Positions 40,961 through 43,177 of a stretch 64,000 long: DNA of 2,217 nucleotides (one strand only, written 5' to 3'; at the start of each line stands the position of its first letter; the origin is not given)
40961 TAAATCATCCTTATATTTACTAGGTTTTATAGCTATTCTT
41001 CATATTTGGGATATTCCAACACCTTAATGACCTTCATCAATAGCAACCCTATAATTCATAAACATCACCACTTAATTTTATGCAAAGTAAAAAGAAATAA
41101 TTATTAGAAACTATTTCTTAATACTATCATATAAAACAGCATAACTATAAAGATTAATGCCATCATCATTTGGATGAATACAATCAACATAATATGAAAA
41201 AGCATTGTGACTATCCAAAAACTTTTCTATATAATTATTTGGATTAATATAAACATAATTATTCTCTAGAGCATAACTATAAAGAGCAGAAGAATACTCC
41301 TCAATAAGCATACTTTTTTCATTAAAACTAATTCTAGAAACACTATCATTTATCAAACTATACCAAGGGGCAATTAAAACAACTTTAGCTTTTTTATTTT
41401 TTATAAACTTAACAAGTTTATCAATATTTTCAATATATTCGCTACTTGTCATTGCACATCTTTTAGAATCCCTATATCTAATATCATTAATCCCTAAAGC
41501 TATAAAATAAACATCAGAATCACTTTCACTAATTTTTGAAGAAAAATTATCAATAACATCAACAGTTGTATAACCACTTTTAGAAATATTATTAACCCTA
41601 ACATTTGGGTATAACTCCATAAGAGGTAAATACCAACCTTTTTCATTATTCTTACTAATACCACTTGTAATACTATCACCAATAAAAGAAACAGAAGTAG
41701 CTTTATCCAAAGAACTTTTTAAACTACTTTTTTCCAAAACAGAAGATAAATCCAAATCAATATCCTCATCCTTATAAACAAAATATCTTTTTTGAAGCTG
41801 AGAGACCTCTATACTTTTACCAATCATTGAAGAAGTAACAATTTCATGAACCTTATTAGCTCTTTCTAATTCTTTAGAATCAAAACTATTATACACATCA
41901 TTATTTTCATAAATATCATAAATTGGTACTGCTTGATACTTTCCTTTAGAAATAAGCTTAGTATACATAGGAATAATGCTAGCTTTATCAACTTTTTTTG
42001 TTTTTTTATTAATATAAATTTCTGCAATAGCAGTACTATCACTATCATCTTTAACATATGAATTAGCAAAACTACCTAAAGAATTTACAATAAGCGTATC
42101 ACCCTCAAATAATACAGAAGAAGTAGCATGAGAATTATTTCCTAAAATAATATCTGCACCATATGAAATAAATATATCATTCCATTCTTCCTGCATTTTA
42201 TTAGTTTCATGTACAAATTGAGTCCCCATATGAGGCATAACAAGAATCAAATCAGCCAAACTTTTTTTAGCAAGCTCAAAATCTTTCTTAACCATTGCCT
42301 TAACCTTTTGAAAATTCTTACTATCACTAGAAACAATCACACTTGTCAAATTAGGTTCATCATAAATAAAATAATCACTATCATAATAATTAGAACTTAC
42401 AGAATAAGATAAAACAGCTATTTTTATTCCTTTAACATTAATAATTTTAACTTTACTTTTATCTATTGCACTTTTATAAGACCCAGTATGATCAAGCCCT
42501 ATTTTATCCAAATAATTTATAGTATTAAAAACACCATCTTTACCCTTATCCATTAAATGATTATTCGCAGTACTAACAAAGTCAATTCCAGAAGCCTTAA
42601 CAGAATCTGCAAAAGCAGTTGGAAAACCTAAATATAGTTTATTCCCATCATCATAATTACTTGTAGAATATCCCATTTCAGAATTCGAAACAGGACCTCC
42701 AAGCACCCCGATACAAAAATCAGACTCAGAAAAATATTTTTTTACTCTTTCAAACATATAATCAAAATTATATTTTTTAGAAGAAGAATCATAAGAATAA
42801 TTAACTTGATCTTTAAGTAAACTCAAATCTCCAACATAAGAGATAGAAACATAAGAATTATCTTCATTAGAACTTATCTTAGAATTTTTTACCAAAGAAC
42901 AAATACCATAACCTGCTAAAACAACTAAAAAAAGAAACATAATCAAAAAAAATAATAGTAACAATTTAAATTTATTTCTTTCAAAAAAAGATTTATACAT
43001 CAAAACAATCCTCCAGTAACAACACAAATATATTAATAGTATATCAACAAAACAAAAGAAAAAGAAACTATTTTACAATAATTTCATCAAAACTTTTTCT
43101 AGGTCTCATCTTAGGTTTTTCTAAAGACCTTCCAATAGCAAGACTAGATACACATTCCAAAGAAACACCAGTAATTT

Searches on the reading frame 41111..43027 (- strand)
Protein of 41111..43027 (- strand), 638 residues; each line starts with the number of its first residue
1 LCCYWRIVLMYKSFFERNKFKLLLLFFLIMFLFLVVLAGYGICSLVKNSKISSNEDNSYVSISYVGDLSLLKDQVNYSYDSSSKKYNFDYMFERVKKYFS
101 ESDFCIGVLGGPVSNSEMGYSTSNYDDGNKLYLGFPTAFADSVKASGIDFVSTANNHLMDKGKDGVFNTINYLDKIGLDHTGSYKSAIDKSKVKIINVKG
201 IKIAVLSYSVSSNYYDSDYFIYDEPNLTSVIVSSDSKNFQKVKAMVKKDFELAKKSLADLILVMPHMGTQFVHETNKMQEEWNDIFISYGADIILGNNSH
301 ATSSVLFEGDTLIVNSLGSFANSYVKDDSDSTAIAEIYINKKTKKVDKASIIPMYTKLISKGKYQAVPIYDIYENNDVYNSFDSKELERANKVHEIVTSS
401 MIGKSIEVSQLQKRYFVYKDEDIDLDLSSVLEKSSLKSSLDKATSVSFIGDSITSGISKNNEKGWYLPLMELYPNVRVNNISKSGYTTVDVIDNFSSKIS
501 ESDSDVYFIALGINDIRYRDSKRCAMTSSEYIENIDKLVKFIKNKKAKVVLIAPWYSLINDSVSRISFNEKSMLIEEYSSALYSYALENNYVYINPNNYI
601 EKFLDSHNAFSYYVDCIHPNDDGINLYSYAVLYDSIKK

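Call 11: search_protein_families(library=pfam, proteins=[window:41111-43027:-], max_evalue=0.01)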
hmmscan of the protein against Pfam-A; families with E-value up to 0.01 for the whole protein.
window:41111-43027:- (638 aa): 3 families
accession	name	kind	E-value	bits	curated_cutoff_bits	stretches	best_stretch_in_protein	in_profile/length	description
PF09587.15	PGA_cap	-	6.9e-49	167.1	27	1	62-323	2-254/255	Bacterial capsule synthesis protein PGA_cap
PF13472.12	Lipase_GDSL_2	-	8.2e-18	66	32.9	1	448-623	1-175/178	GDSL-like Lipase/Acylhydrolase family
PF04311.20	DUF459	-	0.0082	16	27.2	0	446-552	2-114/197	Protein of unknown function (DUF459)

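Call 12: find_encoding_contigs(protein=window:41111-43027:-, flank=10000, max_places=10)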
Protein window:41111-43027:- (638 aa): no gene with exactly this product is on record in the collection.

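Call 15: find_related_loci(query=window:41111-43027:-, collection=genome_contigs, flank=10000)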
Query window:41111-43027:- (638 aa) in genome_contigs; peptide patterns used: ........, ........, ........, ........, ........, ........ (x = any residue, [..] = any of these).
175 stretches matched a pattern; 15 encode a relative of the query (tblastn E <= 1e-3); 15 distinct loci.
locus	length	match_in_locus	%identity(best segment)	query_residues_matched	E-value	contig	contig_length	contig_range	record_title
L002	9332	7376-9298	76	1-638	0e+0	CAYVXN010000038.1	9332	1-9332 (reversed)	MAG TPA_asm: uncultured Mycoplasma sp. isolate binchicken_co365_217 genome assembly, contig: NODE_5668_length_9332_cov_1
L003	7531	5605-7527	76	1-638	0e+0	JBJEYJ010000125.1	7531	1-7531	MAG: Bacilli bacterium isolate LOHA18_bin.015 NODE_5048_length_7531_cov_13.107410, whole genome shotgun sequence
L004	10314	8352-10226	62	13-635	0e+0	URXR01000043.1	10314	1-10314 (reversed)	uncultured Tenericutes bacterium isolate UMGS1449 genome assembly, contig: NODE_4010_length_10314_cov_6.502973, whole ge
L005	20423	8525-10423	57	4-632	0e+0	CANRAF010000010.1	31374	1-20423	MAG: uncultured Bacilli bacterium isolate Lapin-016__bin64 genome assembly, contig: Lapin-016__NODE_1163_length_31374_co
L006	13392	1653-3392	43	62-632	8e-144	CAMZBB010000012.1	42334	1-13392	MAG TPA_asm: uncultured Clostridia bacterium isolate SRR10912535_bin.75_metaWRAP_v1.3_MAG genome assembly, contig: ERZ14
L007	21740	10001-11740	41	62-632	9e-143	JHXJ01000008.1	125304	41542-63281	Ruminococcaceae bacterium AB4001 T486DRAFT_scaffold00008.8_C, whole genome shotgun sequence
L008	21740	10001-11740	43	62-632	4e-142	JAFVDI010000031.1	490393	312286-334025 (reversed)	MAG: Clostridiales bacterium isolate RGIG5067 Roe_deer_Rumen.Co__c1236101, whole genome shotgun sequence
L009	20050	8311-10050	41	62-632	4e-136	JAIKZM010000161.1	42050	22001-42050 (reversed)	MAG: Saccharofermentans sp. isolate RUI507 k141_9664962_flag=0_multi=76.9637_len=42050, whole genome shotgun sequence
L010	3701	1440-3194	40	56-632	1e-136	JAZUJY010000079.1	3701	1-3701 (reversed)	MAG: Oscillospiraceae bacterium isolate T1900045250_TH20190020.MAGScoT_cleanbin_000005 SGB_5758_k141_233415, whole genom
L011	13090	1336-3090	40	56-632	1e-132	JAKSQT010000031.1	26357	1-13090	MAG: Ruminococcus sp. isolate Horse_feces236 MAG236_31, whole genome shotgun sequence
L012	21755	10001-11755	40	56-632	6e-136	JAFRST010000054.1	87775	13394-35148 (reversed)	MAG: Clostridiales bacterium isolate RGIG2767 Goat_Omasum-5__c615488, whole genome shotgun sequence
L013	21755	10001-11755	41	57-632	1e-138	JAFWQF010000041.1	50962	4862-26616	MAG: Clostridiales bacterium isolate RGIG5971 Sheep_Omasum-2__c300043, whole genome shotgun sequence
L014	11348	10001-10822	26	115-377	1e-21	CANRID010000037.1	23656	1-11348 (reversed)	MAG: uncultured Bacteroidales bacterium isolate Lapin-008__bin2 genome assembly, contig: Lapin-008__NODE_2456_length_236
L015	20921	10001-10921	24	21-340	3e-11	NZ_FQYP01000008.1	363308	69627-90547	Aquimarina spongiae strain DSM 22623, whole genome shotgun sequence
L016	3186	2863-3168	28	60-166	1e-4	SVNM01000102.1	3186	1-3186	MAG: Ruminococcus sp. isolate SIG539 NODE_147507_length_3186_cov_1.644982, whole genome shotgun sequence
